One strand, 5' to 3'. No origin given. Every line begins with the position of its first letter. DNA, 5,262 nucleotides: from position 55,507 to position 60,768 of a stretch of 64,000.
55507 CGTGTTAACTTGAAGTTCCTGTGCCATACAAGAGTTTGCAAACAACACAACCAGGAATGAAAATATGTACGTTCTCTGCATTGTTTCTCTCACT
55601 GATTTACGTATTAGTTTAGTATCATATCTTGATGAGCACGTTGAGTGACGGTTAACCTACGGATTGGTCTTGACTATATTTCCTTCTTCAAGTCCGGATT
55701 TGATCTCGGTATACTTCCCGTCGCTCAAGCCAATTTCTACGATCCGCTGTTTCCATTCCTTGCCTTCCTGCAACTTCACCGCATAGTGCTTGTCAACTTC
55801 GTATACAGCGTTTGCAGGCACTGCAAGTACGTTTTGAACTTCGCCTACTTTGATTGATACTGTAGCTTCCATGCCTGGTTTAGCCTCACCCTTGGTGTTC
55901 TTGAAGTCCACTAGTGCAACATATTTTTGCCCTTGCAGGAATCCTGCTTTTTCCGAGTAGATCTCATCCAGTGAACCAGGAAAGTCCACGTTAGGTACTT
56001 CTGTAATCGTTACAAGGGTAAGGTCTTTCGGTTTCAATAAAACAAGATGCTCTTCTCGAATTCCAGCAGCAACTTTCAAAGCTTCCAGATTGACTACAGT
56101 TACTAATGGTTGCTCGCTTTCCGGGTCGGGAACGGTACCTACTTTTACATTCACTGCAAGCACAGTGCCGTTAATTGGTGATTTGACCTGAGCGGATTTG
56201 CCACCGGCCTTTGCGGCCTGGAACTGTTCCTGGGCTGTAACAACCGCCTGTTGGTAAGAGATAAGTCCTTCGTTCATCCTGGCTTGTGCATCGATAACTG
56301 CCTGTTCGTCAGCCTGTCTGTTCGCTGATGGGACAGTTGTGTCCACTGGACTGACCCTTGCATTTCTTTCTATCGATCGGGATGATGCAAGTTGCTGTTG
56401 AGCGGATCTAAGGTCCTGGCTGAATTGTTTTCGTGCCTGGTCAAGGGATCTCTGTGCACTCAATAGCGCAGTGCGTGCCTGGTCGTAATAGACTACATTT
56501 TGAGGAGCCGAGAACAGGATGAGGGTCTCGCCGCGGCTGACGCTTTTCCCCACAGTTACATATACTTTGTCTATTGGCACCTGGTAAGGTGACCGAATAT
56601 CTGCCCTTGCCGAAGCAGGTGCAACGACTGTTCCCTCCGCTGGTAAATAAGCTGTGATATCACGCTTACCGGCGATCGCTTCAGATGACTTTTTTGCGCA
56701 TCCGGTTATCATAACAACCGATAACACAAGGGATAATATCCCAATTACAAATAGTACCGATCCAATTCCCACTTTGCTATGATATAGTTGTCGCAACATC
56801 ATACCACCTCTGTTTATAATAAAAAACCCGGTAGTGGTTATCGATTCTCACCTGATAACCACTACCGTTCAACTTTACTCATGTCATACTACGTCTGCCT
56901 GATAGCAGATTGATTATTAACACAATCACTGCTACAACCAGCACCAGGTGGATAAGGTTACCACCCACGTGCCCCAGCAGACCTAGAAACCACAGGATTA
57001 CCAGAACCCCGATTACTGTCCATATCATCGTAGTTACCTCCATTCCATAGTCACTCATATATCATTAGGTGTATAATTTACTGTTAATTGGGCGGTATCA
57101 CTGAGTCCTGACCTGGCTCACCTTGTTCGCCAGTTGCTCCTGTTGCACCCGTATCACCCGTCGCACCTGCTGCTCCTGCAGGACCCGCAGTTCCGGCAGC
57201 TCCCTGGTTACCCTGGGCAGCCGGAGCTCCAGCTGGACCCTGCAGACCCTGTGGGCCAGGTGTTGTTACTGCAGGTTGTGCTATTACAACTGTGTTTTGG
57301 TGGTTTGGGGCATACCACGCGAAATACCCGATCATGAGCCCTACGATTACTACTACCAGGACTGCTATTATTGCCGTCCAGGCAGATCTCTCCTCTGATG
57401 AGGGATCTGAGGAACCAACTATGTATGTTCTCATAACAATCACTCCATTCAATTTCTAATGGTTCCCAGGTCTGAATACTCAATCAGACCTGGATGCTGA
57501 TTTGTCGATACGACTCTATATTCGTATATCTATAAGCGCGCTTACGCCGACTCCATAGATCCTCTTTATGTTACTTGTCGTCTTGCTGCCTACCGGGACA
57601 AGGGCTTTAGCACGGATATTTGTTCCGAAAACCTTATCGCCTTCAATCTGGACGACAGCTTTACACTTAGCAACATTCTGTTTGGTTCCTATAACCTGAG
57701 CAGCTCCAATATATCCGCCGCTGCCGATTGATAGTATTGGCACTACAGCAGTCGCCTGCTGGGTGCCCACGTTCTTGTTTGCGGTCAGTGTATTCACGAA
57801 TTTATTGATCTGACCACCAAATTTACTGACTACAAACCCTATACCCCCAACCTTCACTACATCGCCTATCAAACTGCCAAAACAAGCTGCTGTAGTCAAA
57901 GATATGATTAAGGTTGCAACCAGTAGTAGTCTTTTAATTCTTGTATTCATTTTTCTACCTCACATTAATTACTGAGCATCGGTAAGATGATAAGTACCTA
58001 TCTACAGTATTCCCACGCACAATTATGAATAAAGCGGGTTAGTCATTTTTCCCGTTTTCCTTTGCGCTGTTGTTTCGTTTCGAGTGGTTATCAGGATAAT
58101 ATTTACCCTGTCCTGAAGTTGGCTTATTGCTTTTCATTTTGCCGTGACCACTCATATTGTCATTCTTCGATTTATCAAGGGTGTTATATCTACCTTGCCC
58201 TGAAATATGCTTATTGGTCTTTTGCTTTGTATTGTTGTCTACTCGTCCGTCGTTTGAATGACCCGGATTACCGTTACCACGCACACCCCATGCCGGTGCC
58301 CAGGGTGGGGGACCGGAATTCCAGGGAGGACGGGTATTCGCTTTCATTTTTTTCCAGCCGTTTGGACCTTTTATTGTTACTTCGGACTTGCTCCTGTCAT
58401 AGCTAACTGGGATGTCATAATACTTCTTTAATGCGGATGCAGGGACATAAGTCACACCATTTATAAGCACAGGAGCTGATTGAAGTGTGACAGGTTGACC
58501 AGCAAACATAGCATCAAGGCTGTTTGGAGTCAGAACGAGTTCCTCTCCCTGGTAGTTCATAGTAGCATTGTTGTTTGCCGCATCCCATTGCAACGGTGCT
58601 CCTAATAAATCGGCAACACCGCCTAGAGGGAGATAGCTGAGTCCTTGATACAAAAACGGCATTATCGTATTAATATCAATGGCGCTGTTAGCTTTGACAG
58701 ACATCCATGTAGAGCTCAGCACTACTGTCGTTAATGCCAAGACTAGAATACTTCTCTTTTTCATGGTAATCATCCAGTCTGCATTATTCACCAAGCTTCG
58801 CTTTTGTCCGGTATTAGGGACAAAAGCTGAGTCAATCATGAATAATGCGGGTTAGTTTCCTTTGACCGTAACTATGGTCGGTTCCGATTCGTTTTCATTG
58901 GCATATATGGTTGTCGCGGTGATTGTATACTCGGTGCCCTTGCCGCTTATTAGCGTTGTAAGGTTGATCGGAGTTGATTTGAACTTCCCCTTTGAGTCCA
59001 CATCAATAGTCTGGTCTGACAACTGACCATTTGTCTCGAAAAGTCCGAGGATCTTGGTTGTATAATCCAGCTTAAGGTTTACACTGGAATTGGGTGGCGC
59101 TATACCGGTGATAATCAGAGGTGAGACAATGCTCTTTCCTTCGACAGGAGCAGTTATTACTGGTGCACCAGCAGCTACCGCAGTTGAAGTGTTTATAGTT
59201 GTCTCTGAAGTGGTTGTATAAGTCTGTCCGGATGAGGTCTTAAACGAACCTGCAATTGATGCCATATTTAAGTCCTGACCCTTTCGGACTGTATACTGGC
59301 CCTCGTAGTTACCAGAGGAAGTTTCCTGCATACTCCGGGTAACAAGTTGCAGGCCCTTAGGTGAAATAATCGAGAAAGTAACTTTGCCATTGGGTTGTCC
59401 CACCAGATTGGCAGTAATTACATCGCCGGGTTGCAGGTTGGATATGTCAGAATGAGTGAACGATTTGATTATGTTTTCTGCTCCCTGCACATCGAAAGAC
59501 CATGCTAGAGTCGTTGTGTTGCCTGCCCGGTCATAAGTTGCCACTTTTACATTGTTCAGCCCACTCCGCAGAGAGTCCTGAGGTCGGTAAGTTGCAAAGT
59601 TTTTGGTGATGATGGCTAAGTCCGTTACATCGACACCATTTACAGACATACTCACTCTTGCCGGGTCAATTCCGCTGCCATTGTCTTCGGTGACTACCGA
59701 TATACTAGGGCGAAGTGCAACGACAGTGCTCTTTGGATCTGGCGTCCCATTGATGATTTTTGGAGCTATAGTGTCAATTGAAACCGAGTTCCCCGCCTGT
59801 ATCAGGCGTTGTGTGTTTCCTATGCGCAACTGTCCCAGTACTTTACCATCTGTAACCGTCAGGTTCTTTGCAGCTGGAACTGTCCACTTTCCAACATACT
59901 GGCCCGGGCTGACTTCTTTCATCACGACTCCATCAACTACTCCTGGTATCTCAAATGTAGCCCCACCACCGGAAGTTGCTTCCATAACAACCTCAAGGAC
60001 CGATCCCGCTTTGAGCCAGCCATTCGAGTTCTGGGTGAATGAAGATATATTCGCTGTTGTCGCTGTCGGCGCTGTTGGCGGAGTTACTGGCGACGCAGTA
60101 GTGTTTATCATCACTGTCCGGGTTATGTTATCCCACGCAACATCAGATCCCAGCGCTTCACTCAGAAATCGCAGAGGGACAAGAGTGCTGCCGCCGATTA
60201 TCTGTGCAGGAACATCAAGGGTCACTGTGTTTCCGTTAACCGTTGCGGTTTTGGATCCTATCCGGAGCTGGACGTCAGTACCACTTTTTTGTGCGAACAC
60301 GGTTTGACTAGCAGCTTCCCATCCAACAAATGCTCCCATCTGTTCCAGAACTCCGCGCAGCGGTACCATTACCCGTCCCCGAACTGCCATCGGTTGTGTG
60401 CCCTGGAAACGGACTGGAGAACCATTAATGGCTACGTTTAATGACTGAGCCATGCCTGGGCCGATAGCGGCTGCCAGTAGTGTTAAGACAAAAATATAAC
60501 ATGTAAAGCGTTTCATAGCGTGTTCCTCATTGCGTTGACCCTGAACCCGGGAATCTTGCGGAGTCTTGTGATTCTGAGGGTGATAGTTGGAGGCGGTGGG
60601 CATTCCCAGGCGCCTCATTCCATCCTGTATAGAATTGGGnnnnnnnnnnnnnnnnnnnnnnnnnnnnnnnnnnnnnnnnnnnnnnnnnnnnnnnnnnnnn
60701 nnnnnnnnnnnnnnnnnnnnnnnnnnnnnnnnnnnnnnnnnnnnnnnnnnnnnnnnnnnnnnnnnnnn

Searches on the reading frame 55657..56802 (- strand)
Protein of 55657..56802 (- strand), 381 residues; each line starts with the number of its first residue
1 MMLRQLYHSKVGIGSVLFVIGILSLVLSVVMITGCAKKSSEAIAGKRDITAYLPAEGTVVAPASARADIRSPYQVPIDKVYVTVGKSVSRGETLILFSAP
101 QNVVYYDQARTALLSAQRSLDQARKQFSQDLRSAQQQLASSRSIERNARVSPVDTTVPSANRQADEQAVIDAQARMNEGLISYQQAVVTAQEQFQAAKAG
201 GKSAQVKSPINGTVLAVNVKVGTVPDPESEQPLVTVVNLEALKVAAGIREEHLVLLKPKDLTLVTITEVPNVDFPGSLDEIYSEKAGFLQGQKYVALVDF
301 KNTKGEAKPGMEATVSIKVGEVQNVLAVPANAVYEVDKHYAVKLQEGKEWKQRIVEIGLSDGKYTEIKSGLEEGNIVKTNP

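Call 38: search_protein_families(library=pfam, proteins=[window:55657-56802:-], max_evalue=0.001)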
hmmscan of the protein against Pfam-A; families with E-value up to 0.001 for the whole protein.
window:55657-56802:- (381 aa): 3 families
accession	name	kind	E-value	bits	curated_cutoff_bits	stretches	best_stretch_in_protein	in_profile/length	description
PF16576.10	HlyD_D23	-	5.2e-14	52.5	30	1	53-311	6-212/214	Barrel-sandwich domain of CusB or HlyD membrane-fusion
PF13437.12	HlyD_3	-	2.5e-07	31.8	22.2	1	206-308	2-104/106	HlyD family secretion protein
PF13533.13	Biotin_lipoyl_2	-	0.00061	20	29.8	0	205-222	2-19/32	Biotin-lipoyl like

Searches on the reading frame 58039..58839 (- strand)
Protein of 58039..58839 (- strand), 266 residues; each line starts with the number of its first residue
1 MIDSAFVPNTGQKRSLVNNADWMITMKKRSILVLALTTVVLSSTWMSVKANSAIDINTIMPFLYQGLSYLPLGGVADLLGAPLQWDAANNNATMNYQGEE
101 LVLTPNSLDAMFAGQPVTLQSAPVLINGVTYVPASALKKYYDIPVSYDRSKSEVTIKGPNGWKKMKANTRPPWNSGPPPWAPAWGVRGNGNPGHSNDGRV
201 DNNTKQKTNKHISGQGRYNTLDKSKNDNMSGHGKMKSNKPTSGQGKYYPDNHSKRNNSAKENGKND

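Call 38: search_protein_families(library=pfam, proteins=[window:58039-58839:-], max_evalue=0.001)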
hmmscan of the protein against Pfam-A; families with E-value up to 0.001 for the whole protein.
window:58039-58839:- (266 aa): 1 family
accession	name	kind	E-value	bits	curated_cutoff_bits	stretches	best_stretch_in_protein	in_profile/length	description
PF07833.16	Cu_amine_oxidN1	-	7.7e-20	71.3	24.2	1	58-156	10-108/108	Copper amine oxidase N-terminal domain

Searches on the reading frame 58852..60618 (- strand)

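Call 38: search_protein_families(library=pfam, proteins=[window:58852-60618:-], max_evalue=0.001)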
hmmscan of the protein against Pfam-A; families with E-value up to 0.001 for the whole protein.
window:58852-60618:- (588 aa): 1 family
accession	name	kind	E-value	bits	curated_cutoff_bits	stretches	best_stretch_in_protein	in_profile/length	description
PF07833.16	Cu_amine_oxidN1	-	1.5e-35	121.8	24.2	1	64-171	2-108/108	Copper amine oxidase N-terminal domain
